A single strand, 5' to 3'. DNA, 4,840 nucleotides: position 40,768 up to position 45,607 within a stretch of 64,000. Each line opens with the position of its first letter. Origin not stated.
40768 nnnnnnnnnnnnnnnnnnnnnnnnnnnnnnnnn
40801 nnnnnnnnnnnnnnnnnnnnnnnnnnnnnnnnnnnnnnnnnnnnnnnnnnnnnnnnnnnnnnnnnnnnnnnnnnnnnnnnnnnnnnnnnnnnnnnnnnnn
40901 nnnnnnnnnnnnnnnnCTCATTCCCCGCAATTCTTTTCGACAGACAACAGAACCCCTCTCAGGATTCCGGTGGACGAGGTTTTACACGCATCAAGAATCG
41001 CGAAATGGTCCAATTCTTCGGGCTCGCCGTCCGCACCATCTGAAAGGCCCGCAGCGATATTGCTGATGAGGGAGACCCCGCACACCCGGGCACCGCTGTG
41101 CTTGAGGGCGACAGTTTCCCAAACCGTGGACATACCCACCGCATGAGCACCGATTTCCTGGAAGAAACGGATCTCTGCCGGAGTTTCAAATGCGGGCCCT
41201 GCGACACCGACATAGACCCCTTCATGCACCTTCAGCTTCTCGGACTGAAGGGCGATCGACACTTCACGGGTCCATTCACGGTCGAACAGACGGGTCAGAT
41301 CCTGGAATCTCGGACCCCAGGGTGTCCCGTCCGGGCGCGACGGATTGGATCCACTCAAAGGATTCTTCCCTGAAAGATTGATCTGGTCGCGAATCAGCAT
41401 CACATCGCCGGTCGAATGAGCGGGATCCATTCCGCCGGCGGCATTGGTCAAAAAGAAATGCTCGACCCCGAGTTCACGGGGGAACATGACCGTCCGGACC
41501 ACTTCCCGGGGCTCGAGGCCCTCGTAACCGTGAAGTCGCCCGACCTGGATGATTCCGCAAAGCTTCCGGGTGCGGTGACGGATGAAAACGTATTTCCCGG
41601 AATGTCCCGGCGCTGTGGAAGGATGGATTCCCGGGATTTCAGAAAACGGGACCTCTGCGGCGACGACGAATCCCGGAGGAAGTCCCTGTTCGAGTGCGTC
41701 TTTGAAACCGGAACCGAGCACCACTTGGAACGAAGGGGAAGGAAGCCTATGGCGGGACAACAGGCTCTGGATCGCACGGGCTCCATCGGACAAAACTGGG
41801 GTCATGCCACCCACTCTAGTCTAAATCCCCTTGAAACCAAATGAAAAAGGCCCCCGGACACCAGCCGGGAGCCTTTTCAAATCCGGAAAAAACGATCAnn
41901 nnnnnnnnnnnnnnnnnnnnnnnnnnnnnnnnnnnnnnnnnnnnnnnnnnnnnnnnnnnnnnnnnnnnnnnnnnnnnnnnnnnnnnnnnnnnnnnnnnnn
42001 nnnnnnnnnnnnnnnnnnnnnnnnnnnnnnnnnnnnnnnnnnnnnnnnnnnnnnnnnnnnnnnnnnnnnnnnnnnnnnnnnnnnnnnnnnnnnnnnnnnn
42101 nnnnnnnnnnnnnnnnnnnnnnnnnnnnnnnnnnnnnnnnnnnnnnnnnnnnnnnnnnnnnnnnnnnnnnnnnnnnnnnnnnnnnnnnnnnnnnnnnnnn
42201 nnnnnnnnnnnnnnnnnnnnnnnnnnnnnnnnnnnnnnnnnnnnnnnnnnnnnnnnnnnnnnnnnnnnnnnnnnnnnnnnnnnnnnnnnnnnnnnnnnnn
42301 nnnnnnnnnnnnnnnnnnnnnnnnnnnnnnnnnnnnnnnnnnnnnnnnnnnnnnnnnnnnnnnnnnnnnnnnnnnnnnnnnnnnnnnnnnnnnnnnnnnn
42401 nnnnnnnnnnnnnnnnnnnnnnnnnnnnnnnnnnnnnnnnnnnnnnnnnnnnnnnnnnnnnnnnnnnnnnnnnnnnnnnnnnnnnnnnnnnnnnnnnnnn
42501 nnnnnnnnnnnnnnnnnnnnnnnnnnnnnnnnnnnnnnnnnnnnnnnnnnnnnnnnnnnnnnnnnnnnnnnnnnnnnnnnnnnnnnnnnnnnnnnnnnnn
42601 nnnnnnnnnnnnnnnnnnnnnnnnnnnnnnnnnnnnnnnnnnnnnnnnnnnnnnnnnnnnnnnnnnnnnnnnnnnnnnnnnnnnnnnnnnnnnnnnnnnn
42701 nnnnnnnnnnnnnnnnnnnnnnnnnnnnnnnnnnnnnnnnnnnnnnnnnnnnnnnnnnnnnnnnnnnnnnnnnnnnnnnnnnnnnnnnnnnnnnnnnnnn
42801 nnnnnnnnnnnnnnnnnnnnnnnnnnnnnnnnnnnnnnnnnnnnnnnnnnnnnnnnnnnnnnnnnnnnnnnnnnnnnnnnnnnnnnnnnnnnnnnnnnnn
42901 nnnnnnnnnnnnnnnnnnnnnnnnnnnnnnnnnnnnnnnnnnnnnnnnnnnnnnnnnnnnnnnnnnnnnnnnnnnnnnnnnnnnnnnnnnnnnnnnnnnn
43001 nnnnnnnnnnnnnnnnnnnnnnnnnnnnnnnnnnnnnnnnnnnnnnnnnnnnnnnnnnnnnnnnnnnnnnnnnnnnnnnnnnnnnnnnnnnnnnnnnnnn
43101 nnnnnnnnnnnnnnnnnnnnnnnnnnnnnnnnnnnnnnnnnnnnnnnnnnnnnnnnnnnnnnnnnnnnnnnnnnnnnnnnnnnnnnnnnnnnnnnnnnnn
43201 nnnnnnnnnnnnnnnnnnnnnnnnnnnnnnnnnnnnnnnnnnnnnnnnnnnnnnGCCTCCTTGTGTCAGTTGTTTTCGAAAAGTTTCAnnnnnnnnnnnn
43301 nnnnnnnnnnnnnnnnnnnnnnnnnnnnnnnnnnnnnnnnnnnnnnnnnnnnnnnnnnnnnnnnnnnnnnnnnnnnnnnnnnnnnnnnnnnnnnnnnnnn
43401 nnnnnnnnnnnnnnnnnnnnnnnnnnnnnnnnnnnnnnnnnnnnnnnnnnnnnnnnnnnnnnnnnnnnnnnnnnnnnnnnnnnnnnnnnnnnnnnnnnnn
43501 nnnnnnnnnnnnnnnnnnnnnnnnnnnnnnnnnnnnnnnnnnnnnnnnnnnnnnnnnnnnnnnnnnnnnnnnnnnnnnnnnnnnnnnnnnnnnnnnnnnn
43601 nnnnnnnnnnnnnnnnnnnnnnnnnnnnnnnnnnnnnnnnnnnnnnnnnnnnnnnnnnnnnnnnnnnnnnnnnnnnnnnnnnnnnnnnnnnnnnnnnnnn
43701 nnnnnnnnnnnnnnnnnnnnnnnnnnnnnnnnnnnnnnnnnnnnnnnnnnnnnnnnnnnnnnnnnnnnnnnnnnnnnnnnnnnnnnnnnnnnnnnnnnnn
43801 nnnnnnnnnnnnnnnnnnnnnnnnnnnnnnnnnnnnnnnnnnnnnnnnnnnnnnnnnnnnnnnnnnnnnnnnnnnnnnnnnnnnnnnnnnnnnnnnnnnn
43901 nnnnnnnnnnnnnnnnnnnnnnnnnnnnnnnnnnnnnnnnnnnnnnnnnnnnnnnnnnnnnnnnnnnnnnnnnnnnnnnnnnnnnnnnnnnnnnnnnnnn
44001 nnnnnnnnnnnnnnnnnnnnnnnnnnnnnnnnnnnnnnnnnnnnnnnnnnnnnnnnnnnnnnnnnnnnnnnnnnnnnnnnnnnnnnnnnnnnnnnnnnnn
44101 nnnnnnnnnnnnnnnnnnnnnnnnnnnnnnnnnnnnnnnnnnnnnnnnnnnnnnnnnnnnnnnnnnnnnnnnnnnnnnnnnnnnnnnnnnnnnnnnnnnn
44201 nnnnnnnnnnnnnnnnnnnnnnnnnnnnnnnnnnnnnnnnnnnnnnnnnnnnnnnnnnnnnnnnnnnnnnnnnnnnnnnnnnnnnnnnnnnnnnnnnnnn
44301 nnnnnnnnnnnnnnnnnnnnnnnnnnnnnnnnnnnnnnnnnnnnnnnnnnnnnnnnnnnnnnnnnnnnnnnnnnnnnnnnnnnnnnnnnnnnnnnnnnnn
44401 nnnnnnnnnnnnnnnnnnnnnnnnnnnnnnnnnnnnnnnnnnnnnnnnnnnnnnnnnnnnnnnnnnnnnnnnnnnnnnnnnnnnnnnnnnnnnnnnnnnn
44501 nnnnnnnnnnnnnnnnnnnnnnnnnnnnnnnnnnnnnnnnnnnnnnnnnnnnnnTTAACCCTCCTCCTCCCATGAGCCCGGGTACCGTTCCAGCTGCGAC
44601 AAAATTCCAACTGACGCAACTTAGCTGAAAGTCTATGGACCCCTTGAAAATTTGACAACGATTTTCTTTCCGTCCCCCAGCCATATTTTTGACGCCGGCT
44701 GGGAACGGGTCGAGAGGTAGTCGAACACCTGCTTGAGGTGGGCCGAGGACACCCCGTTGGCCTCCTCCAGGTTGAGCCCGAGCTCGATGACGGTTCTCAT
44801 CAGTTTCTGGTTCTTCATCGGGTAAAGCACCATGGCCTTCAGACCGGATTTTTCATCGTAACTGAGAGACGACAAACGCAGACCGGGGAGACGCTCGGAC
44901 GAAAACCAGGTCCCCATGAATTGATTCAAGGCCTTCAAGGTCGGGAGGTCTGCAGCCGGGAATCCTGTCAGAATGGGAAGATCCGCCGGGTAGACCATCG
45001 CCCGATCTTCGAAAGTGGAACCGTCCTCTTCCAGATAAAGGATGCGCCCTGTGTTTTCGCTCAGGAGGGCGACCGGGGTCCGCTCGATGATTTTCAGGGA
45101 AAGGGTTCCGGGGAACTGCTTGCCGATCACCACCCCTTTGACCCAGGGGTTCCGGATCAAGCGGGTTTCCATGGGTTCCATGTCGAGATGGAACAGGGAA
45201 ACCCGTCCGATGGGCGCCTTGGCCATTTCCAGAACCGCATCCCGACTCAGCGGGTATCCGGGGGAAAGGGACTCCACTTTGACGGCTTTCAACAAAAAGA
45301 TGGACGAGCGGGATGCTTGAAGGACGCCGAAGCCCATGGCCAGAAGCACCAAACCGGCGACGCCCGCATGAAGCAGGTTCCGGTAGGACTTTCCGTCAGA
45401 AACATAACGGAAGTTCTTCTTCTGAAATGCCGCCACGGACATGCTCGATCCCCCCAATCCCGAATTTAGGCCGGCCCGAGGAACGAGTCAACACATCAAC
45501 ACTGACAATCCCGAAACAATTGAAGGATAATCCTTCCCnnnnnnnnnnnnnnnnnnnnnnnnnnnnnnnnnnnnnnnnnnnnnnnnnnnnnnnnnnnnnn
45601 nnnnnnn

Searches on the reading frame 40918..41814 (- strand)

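Call 26: search_protein_families(library=pfam, proteins=[window:40918-41814:-], max_evalue=0.00001)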
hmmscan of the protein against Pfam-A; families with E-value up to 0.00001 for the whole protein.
window:40918-41814:- (298 aa): 1 family
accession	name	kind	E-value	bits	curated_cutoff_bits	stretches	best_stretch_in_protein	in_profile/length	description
PF01048.26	PNP_UDP_1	-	1.9e-34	119.5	25.1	1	49-281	12-224/233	Phosphorylase superfamily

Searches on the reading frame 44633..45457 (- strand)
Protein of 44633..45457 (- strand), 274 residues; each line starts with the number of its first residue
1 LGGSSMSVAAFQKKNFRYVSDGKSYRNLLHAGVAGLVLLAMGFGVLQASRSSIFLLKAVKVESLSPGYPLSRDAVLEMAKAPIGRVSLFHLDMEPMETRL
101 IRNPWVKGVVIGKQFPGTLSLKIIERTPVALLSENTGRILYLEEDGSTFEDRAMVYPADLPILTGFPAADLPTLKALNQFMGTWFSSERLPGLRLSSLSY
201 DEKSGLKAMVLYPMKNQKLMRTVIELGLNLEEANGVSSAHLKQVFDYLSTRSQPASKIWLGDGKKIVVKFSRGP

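Call 26: search_protein_families(library=pfam, proteins=[window:44633-45457:-], max_evalue=0.00001)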
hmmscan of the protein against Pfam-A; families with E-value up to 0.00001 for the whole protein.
window:44633-45457:- (274 aa): 1 family
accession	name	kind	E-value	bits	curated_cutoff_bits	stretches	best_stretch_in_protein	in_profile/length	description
PF08478.15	POTRA_1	-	8.1e-08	32.9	23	1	70-126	14-69/69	POTRA domain, FtsQ-type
